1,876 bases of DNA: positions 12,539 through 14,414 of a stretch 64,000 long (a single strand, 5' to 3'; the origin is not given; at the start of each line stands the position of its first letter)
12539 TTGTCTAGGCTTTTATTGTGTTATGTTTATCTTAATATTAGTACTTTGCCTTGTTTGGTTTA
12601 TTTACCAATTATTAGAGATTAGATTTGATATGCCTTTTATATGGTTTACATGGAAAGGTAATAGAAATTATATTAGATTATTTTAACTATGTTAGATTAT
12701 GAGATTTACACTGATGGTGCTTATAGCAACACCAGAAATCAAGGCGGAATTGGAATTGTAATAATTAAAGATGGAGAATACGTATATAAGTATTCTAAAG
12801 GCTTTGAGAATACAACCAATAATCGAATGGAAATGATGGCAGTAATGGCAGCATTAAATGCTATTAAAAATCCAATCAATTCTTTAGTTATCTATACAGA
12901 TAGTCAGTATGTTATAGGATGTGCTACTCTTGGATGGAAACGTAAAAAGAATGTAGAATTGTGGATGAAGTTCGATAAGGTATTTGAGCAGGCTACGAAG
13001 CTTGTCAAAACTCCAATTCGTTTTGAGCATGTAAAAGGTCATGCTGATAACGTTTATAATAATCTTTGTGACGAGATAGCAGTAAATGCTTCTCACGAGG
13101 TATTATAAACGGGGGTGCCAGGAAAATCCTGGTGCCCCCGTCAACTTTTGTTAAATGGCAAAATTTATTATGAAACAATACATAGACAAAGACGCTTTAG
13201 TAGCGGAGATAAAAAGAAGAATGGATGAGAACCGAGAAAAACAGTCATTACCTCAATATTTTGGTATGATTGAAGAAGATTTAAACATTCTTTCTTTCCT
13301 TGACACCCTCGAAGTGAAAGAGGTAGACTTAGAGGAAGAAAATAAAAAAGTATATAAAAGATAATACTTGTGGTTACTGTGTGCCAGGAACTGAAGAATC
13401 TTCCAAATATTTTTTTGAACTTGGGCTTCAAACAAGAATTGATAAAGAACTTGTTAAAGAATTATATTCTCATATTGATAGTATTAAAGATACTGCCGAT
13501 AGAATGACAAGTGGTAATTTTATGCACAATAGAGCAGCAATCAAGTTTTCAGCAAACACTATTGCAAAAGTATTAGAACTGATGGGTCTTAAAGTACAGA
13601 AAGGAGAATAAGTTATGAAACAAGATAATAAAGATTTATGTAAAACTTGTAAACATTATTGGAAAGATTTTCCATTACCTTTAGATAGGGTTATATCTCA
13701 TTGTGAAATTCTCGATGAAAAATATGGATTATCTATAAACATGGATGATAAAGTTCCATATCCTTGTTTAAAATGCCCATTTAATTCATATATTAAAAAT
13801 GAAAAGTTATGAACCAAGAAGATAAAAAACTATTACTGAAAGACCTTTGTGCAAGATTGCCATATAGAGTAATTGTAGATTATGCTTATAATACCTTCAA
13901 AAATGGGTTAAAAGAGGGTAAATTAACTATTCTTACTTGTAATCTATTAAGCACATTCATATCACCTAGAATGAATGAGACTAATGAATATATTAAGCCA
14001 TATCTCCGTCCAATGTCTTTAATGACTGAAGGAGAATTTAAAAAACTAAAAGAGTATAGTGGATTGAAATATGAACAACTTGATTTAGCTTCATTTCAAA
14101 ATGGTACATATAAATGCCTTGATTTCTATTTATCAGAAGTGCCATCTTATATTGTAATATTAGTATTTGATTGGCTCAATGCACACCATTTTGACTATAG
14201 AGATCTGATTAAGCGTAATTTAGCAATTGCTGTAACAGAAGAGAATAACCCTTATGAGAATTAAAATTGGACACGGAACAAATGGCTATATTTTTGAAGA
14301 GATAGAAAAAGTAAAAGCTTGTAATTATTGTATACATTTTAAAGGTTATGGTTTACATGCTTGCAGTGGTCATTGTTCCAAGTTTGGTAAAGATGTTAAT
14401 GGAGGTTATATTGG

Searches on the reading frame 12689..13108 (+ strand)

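Call 40: search_protein_families(library=phrogs, proteins=[window:12689-13108:+], max_evalue=0.001)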
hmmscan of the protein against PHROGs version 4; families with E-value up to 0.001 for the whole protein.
window:12689-13108:+ (139 aa): 2 families
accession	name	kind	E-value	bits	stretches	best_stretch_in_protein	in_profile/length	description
phrog_531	-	DNA, RNA and nucleotide metabolism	3.9e-41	142.2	1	3-136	75-225/285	Rnase H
phrog_3265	-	DNA, RNA and nucleotide metabolism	4.1e-09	36.8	1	37-135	81-192/496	ribonuclease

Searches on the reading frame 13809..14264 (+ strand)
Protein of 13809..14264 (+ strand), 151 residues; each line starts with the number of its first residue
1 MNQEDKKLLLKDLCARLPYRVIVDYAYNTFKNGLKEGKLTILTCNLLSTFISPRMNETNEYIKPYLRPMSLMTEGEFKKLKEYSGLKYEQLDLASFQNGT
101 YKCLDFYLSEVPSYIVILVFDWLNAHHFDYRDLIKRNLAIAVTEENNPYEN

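Call 40: search_protein_families(library=phrogs, proteins=[window:13809-14264:+], max_evalue=0.001)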
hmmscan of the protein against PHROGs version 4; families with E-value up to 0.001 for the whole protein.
window:13809-14264:+ (151 aa): 1 family
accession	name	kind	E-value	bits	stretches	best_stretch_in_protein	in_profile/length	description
phrog_10841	-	unknown function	1.7e-05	26.1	0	7-144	2-160/163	-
